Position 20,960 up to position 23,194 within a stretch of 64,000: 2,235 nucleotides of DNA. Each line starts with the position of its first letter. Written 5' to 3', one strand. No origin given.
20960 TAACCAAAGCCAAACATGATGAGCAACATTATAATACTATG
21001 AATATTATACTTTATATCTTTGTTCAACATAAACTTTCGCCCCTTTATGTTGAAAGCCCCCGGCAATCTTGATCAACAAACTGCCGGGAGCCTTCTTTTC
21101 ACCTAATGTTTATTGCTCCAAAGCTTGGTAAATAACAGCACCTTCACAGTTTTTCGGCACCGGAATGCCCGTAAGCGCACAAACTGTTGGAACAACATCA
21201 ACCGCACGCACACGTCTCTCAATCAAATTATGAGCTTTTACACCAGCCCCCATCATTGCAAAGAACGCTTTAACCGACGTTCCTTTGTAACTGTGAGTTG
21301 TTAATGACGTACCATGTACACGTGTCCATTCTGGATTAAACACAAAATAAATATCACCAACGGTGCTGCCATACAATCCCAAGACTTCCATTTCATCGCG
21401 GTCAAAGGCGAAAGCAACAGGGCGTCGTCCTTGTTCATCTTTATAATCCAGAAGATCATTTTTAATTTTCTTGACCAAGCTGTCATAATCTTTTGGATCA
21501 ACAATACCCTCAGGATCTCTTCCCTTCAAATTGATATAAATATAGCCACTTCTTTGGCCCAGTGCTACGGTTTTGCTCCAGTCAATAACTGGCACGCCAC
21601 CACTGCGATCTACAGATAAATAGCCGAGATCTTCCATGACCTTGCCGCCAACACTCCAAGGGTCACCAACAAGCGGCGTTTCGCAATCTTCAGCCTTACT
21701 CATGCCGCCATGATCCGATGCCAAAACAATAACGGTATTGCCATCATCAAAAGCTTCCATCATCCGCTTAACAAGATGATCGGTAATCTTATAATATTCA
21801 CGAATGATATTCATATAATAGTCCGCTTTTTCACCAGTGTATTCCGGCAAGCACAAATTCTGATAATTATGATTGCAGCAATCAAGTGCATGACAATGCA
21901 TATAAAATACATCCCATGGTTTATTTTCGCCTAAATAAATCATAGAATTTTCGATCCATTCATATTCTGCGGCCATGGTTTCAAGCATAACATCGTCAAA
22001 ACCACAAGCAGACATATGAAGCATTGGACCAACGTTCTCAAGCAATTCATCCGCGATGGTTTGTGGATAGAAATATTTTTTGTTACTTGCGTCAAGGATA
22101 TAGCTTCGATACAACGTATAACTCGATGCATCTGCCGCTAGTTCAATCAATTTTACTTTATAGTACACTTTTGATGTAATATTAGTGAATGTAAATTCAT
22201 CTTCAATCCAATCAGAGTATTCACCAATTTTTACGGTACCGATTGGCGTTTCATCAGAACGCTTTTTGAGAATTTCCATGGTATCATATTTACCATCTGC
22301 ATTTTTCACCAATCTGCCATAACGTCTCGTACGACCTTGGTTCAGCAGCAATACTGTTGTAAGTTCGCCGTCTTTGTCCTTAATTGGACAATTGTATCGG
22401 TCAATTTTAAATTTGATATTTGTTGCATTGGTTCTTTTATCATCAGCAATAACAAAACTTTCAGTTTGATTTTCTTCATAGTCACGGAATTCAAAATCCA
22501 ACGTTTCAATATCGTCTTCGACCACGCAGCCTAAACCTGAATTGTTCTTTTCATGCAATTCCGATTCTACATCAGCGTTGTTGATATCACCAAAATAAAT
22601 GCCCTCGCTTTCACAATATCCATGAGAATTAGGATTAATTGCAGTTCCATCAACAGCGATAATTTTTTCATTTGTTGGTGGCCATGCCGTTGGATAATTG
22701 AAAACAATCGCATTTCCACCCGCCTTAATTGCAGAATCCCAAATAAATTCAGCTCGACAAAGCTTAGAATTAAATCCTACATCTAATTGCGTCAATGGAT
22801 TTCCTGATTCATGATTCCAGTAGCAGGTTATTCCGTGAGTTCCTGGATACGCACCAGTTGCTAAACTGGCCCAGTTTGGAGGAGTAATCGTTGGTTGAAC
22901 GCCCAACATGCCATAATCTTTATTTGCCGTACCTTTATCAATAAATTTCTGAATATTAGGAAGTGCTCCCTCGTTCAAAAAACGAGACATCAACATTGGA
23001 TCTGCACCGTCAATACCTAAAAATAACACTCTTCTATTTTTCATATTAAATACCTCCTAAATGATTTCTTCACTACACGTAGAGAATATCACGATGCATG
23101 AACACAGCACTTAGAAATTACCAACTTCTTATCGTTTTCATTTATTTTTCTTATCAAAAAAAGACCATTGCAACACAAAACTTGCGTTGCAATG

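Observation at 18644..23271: AT-rich 4.5 kb cargo island bracketed by a direct duplication of the ribH 3' end, with no integrase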

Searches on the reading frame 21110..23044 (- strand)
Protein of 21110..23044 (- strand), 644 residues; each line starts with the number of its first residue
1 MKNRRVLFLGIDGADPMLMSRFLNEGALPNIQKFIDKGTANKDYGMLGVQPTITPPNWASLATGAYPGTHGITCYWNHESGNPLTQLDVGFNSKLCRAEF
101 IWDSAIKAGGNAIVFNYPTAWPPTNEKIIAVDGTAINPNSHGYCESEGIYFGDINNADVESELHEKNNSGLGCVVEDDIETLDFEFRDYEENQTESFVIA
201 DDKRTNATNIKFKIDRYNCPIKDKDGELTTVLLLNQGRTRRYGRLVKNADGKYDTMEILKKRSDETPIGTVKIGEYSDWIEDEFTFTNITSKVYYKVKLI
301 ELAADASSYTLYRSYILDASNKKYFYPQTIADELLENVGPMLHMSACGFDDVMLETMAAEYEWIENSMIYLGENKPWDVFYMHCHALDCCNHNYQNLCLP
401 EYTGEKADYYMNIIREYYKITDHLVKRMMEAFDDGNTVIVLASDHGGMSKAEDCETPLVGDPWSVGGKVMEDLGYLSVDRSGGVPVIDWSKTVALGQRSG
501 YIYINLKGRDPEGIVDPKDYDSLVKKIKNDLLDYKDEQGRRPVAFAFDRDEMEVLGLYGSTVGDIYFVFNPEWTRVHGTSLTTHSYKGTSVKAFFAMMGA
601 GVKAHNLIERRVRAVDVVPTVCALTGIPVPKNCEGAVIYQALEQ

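Call 7: search_protein_families(library=pfam, proteins=[window:21110-23044:-])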
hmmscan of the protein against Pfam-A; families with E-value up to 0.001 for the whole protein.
window:21110-23044:- (644 aa): 2 families
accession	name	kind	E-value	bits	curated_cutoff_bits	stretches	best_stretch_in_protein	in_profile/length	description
PF01663.27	Phosphodiest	-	2.7e-33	116.5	23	2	6-135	1-120/342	Type I phosphodiesterase / nucleotide pyrophosphatase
PF00884.28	Sulfatase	-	0.00067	19.5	25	0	381-450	171-246/301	Sulfatase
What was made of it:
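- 21110..23044 (-): 644-aa alkaline-phosphatase-superfamily phosphodiesterase/pyrophosphatase (cassette gene 1). It is uncharacterised and lacks an obvious signal peptide by eye. Pfam PF01663 (call 7).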

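Call 20: find_homologous_proteins(query=window:21110-23044:-, max_evalue=1e-20)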
Query window:21110-23044:- (644 aa): 434 proteins with E <= 1e-20 among 8000 candidates; the best 120 are listed.
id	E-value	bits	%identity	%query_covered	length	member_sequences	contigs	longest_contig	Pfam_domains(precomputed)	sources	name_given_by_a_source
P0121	0.0e+0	1498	98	100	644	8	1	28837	PF01663.28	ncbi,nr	ncbi:MAG: alkaline phosphatase family protein [Peptococcaceae bacterium]|nr:alkaline phosphatase fam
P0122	0.0e+0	1310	85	100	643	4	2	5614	PF01663.28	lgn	-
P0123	0.0e+0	1302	83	100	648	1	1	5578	PF01663.28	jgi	-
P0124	0.0e+0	1289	82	100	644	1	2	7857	PF01663.28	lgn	-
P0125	0.0e+0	1252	78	100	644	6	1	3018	PF01663.28,PF00884.29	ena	-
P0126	0.0e+0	1222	78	100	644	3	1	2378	PF01663.28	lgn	-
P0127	0.0e+0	1153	73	100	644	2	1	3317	PF01663.28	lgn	-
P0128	0.0e+0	1114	71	100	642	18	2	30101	PF01663.28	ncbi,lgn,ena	-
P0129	0.0e+0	1059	98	72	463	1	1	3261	PF01663.28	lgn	-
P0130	1.6e-262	891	58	100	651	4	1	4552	PF01663.28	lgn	-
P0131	2.6e-262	890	59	100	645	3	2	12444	PF01663.28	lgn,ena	-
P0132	1.7e-251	854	79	69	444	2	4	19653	PF01663.28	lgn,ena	-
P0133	4.7e-214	731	49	100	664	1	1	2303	PF01663.28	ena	-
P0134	2.9e-210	718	49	100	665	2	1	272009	PF01663.28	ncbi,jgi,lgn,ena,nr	ncbi:MAG: type phosphodiesterase/nucleotide pyrophosphatase [Firmicutes bacterium]|nr:type phosphodi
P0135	1.1e-208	713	49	100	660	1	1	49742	PF01663.28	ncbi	-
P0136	1.6e-208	712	48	100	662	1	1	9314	PF01663.28,PF00884.29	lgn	-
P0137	2.0e-207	709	49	100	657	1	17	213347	PF01663.28,PF00884.29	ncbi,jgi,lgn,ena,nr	ncbi:MAG: nucleotide pyrophosphatase [Clostridiaceae bacterium BRH_c20a]|nr:MAG: nucleotide pyrophos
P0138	8.7e-207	707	50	100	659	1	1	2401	PF01663.28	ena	-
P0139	1.1e-206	706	49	100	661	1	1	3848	PF01663.28,PF00884.29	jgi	jgi:predicted AlkP superfamily phosphohydrolase/phosphomutase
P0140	3.0e-206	705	48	100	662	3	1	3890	PF01663.28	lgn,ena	-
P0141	1.1e-205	703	49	100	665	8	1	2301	PF01663.28,PF00884.29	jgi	jgi:predicted AlkP superfamily phosphohydrolase/phosphomutase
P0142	3.0e-203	695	48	100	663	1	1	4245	PF01663.28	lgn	-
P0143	3.1e-199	682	46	100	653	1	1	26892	PF01663.28,PF00884.29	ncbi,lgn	ncbi:MAG: alkaline phosphatase family protein [Bacillota bacterium]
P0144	8.9e-198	677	48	100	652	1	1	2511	PF01663.28,PF00884.29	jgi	jgi:predicted AlkP superfamily phosphohydrolase/phosphomutase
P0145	6.7e-197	674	47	100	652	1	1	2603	PF01663.28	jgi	-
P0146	1.2e-195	670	47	100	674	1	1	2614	PF01663.28,PF00884.29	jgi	-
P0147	7.5e-194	664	49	97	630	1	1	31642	PF01663.28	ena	-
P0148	2.3e-193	662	47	100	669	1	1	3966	PF01663.28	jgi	jgi:predicted AlkP superfamily phosphohydrolase/phosphomutase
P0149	1.7e-187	643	45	100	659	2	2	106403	PF01663.28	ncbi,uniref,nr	ncbi:Type I phosphodiesterase/nucleotide pyrophosphatase/phosphate transferase [Moorella glycerini]|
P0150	9.7e-181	621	44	100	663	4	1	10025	PF01663.28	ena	-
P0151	3.9e-177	609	43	100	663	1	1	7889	PF01663.28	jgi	-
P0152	1.3e-176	607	43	100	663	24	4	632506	PF01663.28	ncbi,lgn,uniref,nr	ncbi:alkaline phosphatase family protein [Clostridium tyrobutyricum]|uniref:alkaline phosphatase fam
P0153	1.4e-176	607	42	100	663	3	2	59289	PF01663.28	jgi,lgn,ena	-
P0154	6.0e-175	601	43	100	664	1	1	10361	PF01663.28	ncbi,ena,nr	ncbi:MAG: alkaline phosphatase family protein [Desulfitobacterium hafniense]|nr:alkaline phosphatase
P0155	1.0e-173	597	42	100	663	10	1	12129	PF01663.28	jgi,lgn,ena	-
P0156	4.8e-173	595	43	100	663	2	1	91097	PF01663.28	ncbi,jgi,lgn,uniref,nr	ncbi:alkaline phosphatase family protein [Clostridium sp. UBA1652]|uniref:alkaline phosphatase famil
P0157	9.1e-173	594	42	100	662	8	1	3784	PF01663.28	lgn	-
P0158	1.1e-172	594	44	100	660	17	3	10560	PF01663.28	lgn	-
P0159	2.2e-171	590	43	100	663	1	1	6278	PF01663.28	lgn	-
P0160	8.3e-171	588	43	100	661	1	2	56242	PF01663.28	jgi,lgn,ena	-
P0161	1.6e-170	587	42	100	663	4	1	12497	PF01663.28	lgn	-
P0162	4.5e-170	585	43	100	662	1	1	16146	PF01663.28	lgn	-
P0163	7.4e-170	585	42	100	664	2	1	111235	PF01663.28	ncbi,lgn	ncbi:MAG: alkaline phosphatase family protein [Bacillota bacterium]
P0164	1.7e-168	580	42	100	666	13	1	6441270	PF01663.28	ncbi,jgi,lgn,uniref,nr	ncbi:alkaline phosphatase family protein [Candidatus Formimonas warabiya]|uniref:Nucleotide pyrophos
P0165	8.4e-168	578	41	100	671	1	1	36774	PF01663.28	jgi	jgi:predicted AlkP superfamily phosphohydrolase/phosphomutase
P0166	1.3e-167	577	41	100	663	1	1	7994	PF01663.28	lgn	-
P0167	4.5e-167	575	41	100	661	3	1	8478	PF01663.28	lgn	-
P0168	2.2e-165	570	41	100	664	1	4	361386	PF01663.28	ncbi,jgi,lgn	ncbi:MAG: alkaline phosphatase family protein [Bacillota bacterium]|jgi:predicted AlkP superfamily p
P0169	2.6e-164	566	42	100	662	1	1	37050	PF01663.28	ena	-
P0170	5.7e-164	565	41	100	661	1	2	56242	PF01663.28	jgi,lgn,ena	-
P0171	1.4e-163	564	42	99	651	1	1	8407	PF01663.28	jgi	jgi:predicted AlkP superfamily phosphohydrolase/phosphomutase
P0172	2.7e-163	563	41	100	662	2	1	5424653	PF01663.28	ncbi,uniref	ncbi:alkaline phosphatase family protein [Desulfosporosinus sp. SB140]|uniref:alkaline phosphatase f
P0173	6.0e-163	562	41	100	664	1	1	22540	PF01663.28,PF00884.29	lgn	-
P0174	1.0e-162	561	40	100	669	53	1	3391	PF01663.28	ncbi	-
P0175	2.2e-159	550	40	99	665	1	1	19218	PF01663.28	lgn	-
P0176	2.2e-157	543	42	100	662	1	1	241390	PF01663.28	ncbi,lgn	-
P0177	1.5e-152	527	40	100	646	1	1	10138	PF01663.28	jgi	-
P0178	1.2e-149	518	40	100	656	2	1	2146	PF01663.28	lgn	-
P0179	2.3e-147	510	40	99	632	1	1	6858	PF01663.28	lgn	-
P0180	2.0e-142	494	38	100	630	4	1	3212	PF01663.28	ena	-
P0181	5.5e-141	489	38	100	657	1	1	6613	PF01663.28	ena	-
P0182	1.7e-140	488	38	100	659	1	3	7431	PF01663.28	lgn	-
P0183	4.7e-138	480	37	100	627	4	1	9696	PF01663.28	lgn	-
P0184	1.0e-123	432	35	100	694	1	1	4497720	PF01663.28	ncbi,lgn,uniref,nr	ncbi:alkaline phosphatase family protein [Dehalobacter sp. DCM]|uniref:alkaline phosphatase family p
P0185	4.9e-123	430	35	100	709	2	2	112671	PF01663.28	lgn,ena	-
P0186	1.3e-116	409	35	100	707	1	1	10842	PF01663.28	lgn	-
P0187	3.6e-115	404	34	99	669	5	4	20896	PF01663.28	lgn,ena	-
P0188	4.5e-115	404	34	100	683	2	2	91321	PF01663.28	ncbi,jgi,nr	ncbi:MAG: nucleotide pyrophosphatase [Herbinix sp.]|jgi:predicted AlkP superfamily phosphohydrolase/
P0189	5.5e-115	403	34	100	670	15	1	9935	PF01663.28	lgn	-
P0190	2.2e-113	398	36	100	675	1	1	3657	PF01663.28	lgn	-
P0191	3.6e-113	397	34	99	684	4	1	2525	PF01663.28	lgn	-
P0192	7.1e-113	396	34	100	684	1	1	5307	PF01663.28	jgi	jgi:predicted AlkP superfamily phosphohydrolase/phosphomutase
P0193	8.6e-113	396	34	99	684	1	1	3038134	PF01663.28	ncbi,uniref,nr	ncbi:alkaline phosphatase family protein [Konateibacter massiliensis]|uniref:alkaline phosphatase fa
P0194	1.9e-112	395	35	100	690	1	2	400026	PF01663.28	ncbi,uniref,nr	ncbi:alkaline phosphatase family protein [Sporolactobacillus shoreicorticis]|uniref:Alkaline phospha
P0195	2.0e-112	395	34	100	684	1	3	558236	PF01663.28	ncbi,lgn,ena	-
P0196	2.2e-112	395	35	99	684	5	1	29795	PF01663.28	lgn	-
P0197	2.8e-112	394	34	100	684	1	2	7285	PF01663.28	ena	-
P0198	5.5e-112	393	35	99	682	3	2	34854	PF01663.28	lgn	-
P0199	7.0e-112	393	33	100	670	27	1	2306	PF01663.28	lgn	-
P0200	1.0e-111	393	34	100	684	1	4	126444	PF01663.28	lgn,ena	-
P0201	1.2e-111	392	34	100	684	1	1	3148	PF01663.28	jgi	jgi:predicted AlkP superfamily phosphohydrolase/phosphomutase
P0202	1.5e-111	392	35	100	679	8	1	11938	PF01663.28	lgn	-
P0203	2.1e-111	391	34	100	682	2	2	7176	PF01663.28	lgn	-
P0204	2.2e-111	391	33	100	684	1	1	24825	PF01663.28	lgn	-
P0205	2.4e-111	391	34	100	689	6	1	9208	PF01663.28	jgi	-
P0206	2.5e-111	391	34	99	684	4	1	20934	PF01663.28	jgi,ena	-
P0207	5.7e-111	390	34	99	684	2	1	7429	PF01663.28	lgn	-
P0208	9.7e-111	389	35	100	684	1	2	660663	PF01663.28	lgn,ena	-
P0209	1.0e-110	389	35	99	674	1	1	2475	PF01663.28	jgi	jgi:predicted AlkP superfamily phosphohydrolase/phosphomutase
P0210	1.2e-110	389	34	100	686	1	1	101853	PF01663.28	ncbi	-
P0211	1.3e-110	389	34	100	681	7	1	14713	PF01663.28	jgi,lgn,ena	-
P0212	1.6e-110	389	33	100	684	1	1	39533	PF01663.28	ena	-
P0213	1.6e-110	389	34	100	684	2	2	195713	PF01663.28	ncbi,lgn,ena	-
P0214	2.1e-110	388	34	100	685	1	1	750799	PF01663.28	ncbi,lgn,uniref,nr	ncbi:Type I phosphodiesterase / nucleotide pyrophosphatase [Sporobacter termitidis DSM 10068]|uniref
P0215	2.3e-110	388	34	100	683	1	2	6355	PF01663.28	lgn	-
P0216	2.4e-110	388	34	100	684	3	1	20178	PF01663.28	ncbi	-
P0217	3.8e-110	387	35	100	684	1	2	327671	PF01663.28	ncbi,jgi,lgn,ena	jgi:predicted AlkP superfamily phosphohydrolase/phosphomutase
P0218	3.9e-110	387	33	100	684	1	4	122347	PF01663.28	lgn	-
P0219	7.4e-110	386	33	100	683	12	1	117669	PF01663.28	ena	-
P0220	8.0e-110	386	35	99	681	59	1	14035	PF01663.28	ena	-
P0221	9.0e-110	386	35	99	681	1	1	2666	PF01663.28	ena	-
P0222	9.7e-110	386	34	100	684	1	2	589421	PF01663.28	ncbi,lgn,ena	-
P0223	1.0e-109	386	35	99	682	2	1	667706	PF01663.28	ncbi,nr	ncbi:MAG: nucleotide pyrophosphatase [Firmicutes bacterium]|nr:nucleotide pyrophosphatase [Bacillota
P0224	1.4e-109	385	34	100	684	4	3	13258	PF01663.28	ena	-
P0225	1.5e-109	385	34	100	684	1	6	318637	PF01663.28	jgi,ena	-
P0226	2.1e-109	385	33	100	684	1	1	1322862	PF01663.28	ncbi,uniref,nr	ncbi:alkaline phosphatase family protein [Clostridium aminobutyricum]|uniref:Alkaline phosphatase fa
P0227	4.8e-109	384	35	99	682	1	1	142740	PF01663.28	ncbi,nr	ncbi:MAG: nucleotide pyrophosphatase [Firmicutes bacterium]|nr:nucleotide pyrophosphatase [Bacillota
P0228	7.3e-109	383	33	100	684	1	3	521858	PF01663.28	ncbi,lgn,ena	-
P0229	9.7e-109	383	34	100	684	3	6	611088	PF01663.28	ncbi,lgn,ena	-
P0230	1.2e-108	382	34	99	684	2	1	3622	PF01663.28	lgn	-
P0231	1.5e-108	382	35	100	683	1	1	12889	PF01663.28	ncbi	-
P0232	1.6e-108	382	34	100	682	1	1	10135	PF01663.28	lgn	-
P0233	1.9e-108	382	34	100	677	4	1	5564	PF01663.28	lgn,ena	-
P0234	2.0e-108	382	36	100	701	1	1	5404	PF01663.28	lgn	-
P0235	2.1e-108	382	34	100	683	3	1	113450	PF01663.28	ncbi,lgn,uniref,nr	ncbi:alkaline phosphatase family protein [Propionispora vibrioides]|uniref:Type I phosphodiesterase 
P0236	2.4e-108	381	34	100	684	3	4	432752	PF01663.28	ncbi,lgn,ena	-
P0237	2.8e-108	381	34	100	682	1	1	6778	PF01663.28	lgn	-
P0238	3.0e-108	381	34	99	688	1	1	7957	PF01663.28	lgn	-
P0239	6.4e-108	380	34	100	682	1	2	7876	PF01663.28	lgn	-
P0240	7.2e-108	380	34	100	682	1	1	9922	PF01663.28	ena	-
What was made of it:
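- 21110..23044 (-): Homologues listed in call 20.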

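Call 21: find_encoding_contigs(protein=P0121, flank=10000, max_places=4)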
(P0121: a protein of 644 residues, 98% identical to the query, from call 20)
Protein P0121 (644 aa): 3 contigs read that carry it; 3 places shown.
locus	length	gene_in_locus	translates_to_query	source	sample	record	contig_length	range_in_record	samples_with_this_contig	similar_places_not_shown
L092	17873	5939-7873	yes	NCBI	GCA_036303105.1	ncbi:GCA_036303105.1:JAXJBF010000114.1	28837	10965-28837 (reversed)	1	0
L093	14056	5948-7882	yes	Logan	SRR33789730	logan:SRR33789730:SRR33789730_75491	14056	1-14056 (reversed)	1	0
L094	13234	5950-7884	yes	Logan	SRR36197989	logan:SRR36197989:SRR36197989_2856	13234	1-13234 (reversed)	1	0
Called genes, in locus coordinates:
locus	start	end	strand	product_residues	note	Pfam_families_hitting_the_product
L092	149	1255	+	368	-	PF00383:dCMP_cyt_deam_1, PF14437:MafB19-deam, PF01872:RibD_C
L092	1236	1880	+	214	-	PF00677:Lum_binding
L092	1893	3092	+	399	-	PF00926:DHBP_synthase, PF00925:GTP_cyclohydro2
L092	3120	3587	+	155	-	PF00885:DMRL_synthase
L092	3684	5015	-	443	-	PF01554:MatE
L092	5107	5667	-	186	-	PF00440:TetR_N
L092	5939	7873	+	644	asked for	PF01663:Phosphodiest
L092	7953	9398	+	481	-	PF03600:CitMHS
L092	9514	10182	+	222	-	PF00027:cNMP_binding (weak), PF13545:HTH_Crp_2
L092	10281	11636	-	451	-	PF01554:MatE, PF01943:Polysacc_synt (weak), PF01554:MatE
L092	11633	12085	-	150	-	PF22381:Staph_reg_Sar_Rot (faint), PF01047:MarR (weak), PF12802:MarR_2 (weak), PF13601:HTH_34 (weak)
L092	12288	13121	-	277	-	PF13349:DUF4097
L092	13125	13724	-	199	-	PF22564:HAAS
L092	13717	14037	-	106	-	PF03551:PadR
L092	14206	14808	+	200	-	PF00440:TetR_N, PF13305:TetR_C_33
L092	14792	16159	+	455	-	PF01554:MatE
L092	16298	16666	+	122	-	PF03551:PadR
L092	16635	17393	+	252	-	PF06304:DUF1048 (faint)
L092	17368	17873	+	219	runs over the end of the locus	PF06304:DUF1048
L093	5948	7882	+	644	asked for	PF01663:Phosphodiest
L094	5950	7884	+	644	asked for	PF01663:Phosphodiest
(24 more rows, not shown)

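Call 22: find_encoding_contigs(protein=P0128, flank=10000, max_places=4)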
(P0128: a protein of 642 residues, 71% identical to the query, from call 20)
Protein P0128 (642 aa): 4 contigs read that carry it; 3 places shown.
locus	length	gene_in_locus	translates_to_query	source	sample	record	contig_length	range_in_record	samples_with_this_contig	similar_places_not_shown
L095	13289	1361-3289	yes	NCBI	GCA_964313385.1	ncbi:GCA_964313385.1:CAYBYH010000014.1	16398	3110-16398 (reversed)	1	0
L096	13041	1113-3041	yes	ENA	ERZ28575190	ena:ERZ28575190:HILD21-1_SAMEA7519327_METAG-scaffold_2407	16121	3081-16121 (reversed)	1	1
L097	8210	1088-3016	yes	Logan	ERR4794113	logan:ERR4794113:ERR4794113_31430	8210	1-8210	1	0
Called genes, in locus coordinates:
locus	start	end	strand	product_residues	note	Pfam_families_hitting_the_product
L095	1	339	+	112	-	?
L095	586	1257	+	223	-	PF00027:cNMP_binding (faint), PF13545:HTH_Crp_2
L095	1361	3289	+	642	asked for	PF01663:Phosphodiest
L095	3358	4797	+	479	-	PF03600:CitMHS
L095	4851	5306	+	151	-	PF02566:OsmC (weak)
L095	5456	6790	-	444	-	PF02321:OEP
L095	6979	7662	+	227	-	PF01618:MotA_ExbB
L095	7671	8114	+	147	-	PF02472:ExbD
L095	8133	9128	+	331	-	-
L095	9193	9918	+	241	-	PF06519:TolA (faint), PF13103:TonB_2 (weak), PF03544:TonB_C (faint), PF13103:TonB_2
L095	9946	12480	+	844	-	PF00924:MS_channel_2nd, PF21082:MS_channel_3rd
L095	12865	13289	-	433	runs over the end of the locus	PF01520:Amidase_3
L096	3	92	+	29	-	?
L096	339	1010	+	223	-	PF00027:cNMP_binding (faint), PF13545:HTH_Crp_2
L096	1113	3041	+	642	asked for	PF01663:Phosphodiest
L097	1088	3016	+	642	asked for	PF01663:Phosphodiest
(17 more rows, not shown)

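Call 23: find_encoding_contigs(protein=P0124, flank=10000, max_places=4)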
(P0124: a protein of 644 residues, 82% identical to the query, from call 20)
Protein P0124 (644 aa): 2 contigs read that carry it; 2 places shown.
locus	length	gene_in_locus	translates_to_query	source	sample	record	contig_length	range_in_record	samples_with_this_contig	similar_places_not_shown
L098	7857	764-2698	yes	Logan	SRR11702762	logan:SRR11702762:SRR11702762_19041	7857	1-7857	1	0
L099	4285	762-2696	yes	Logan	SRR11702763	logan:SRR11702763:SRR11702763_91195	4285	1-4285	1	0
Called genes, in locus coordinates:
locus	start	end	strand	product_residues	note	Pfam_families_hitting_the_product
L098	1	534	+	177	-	?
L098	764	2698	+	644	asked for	PF01663:Phosphodiest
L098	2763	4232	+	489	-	PF00939:Na_sulph_symp, PF03600:CitMHS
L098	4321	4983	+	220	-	PF00027:cNMP_binding (weak), PF13545:HTH_Crp_2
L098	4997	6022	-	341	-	PF01734:Patatin, PF19890:DUF6363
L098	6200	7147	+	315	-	PF03458:Gly_transporter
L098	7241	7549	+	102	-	PF00085:Thioredoxin, PF14595:Thioredoxin_9 (weak), PF08534:Redoxin (faint), PF13098:Thioredoxin_2, PF13192:Thioredoxin_3 (weak), PF13905:Thioredoxin_8 (faint)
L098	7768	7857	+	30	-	?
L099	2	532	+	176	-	?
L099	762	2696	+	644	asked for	PF01663:Phosphodiest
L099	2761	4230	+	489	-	PF00939:Na_sulph_symp, PF03600:CitMHS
